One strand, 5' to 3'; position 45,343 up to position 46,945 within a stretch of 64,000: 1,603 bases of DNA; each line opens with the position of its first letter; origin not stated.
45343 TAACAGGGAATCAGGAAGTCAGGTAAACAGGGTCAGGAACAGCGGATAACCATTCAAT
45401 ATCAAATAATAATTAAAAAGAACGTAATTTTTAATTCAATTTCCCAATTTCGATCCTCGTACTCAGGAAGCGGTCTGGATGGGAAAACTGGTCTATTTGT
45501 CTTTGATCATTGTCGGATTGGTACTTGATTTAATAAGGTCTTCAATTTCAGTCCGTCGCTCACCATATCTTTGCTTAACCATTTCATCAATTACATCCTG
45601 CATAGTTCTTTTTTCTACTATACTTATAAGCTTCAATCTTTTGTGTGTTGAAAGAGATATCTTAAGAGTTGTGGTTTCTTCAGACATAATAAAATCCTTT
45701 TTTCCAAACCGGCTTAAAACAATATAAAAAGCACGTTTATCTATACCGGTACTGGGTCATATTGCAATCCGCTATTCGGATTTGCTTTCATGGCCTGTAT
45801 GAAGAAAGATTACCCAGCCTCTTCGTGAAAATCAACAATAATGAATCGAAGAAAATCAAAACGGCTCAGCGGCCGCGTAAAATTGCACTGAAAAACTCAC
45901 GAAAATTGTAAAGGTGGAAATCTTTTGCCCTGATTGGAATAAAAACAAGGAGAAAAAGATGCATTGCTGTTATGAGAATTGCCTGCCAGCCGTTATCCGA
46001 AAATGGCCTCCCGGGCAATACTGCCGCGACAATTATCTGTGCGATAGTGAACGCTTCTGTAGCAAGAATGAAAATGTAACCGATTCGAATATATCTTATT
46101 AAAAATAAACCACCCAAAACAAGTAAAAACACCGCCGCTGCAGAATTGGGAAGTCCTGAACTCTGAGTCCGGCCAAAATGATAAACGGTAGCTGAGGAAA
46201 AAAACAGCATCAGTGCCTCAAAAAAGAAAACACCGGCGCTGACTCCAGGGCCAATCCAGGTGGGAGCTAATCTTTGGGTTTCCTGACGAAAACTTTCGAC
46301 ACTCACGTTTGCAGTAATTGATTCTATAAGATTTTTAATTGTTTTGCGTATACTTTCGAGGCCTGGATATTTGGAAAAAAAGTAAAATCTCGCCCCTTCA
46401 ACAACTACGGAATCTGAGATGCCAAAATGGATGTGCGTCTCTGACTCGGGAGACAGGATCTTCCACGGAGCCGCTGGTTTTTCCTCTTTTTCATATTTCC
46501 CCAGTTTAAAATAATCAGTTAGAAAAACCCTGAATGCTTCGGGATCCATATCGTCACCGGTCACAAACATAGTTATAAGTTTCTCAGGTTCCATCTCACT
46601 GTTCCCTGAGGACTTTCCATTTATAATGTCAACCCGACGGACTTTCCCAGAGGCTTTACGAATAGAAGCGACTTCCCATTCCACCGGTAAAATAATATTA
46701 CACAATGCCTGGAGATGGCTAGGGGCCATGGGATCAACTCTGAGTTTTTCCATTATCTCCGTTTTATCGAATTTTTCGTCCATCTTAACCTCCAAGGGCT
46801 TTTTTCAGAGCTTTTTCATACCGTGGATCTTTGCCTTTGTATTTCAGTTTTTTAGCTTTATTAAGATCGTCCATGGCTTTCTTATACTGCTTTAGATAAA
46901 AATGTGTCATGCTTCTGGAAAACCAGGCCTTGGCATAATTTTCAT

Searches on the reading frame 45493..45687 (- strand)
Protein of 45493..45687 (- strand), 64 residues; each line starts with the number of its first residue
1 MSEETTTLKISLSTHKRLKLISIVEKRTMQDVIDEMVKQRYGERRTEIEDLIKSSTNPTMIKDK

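Call 18: search_protein_families(library=pfam, proteins=[window:45493-45687:-], max_evalue=0.1)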
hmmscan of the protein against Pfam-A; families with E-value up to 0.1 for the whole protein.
window:45493-45687:- (64 aa): 2 families
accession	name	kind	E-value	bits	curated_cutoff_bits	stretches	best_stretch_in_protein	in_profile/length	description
PF22180.2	RH3_dom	-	0.058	14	27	1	4-37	8-41/66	RH3 domain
PF14848.11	HU-DNA_bdg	-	0.076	13.5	30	1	23-54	23-56/124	DNA-binding domain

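Call 19: search_protein_families(library=ncbifam, proteins=[window:45493-45687:-], max_evalue=0.1)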
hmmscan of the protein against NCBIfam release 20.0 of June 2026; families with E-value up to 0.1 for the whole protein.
window:45493-45687:- (64 aa): 1 family
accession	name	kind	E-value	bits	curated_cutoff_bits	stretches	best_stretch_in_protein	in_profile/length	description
NF052617.1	slr0373_blue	equivalog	0.045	13.7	100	1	6-38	6-38/113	slr0373 family blue light stress response protein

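Call 26: find_encoding_contigs(protein=window:45493-45687:-, flank=6000, max_places=10)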
Protein window:45493-45687:- (64 aa): 4 contigs read that carry it; 2 places shown.
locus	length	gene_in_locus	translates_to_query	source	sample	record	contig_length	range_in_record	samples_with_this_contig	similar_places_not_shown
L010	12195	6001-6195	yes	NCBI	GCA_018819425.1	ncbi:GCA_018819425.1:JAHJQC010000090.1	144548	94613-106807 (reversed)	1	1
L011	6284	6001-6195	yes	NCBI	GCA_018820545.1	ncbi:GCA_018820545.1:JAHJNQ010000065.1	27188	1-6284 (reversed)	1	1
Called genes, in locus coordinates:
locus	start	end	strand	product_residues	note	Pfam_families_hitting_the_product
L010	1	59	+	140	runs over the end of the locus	PF12675:DUF3795 (weak)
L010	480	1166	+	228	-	-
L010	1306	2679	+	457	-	PF00079:Serpin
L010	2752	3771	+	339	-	PF00498:FHA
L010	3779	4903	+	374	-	-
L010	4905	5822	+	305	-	-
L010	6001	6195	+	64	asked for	-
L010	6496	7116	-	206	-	-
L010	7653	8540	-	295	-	PF12773:DZR (faint), PF24463:DUF7577 (faint), PF13240:Zn_Ribbon_1 (faint)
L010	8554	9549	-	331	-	PF16138:DUF4846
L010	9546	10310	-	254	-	-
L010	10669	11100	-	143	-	-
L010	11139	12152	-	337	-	PF06725:3D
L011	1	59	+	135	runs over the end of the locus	PF12675:DUF3795 (weak)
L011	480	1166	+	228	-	-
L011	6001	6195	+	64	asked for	-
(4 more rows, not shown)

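Call 47: find_homologous_proteins(query=window:45493-45687:-, max_evalue=0.01)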
Query window:45493-45687:- (64 aa): 2 proteins with E <= 0.01 among 2 candidates.
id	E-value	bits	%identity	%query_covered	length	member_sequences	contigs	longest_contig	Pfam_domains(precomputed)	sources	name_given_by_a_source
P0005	5.9e-31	121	100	100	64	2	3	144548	-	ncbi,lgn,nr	ncbi:hypothetical protein KKF34_17895 [Myxococcota bacterium]|nr:hypothetical protein [Myxococcota b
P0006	7.7e-27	109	89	100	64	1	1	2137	-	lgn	-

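Call 48: find_encoding_contigs(protein=P0006, flank=10000)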
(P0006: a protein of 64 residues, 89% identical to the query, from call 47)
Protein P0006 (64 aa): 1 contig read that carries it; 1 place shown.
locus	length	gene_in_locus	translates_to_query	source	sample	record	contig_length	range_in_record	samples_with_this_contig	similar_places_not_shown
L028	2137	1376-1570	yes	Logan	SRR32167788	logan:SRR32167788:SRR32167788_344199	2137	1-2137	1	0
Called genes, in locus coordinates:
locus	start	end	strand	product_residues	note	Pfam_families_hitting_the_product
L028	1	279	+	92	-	?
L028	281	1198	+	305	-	-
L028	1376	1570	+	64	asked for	-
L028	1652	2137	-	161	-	?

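Call 76: search_protein_families(library=phrogs, proteins=[window:45493-45687:-], max_evalue=0.01)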
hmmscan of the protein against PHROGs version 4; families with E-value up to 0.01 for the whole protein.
window:45493-45687:- (64 aa): 1 family
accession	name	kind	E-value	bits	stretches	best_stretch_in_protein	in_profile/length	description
phrog_3180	-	transcription regulation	0.0077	17.2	0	12-39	14-41/50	Arc-like repressor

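Call 77: predict_structure(alignment_id=A8)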
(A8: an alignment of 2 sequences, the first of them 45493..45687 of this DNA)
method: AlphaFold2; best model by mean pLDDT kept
length: 64 residues; sequences in the alignment: 2
mean_pLDDT: 83.3   pTM: 0.50
mean pLDDT of the five models: 83.3, 78.6, 74.9, 67.2, 65.0
residues with pLDDT >= 90: 23; 70-90: 31; 50-70: 8; < 50: 2
segments of 3 or more residues with pLDDT < 50: none
pLDDT, mean of each block of 10 residues (from residue 1): 81 92 96 91 83 71 49
secondary structure, 60 per line:
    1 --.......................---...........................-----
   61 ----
elements in order: H3-25 H29-55
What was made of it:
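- Tried and rejected: The AF2 monomer model gave two helices, which is uninformative about the fold (call 77).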

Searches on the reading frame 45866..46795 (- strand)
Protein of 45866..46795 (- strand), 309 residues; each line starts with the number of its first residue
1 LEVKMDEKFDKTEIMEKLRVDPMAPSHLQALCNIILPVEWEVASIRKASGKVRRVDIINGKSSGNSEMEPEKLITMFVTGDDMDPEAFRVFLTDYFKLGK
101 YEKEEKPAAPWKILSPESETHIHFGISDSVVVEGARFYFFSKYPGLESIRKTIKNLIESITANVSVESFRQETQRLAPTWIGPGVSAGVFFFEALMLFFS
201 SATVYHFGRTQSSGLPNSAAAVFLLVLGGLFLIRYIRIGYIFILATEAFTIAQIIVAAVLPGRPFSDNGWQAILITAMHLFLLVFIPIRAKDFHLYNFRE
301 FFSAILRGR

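Call 18: search_protein_families(library=pfam, proteins=[window:45866-46795:-], max_evalue=0.1)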
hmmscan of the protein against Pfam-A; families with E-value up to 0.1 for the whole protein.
window:45866-46795:- (309 aa): 1 family
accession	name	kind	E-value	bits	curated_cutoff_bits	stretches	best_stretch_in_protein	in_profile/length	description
PF11145.14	DUF2921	-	0.037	14.1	27.5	1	221-296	124-199/236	Transmembrane E3 ligase/DUF2921 transmembrane domain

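Call 19: search_protein_families(library=ncbifam, proteins=[window:45866-46795:-], max_evalue=0.1)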
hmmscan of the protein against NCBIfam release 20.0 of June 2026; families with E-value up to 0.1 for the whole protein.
window:45866-46795:- (309 aa): 0 families

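Call 76: search_protein_families(library=phrogs, proteins=[window:45866-46795:-], max_evalue=0.01)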
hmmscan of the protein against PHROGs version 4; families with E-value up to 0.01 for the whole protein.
window:45866-46795:- (309 aa): 0 families
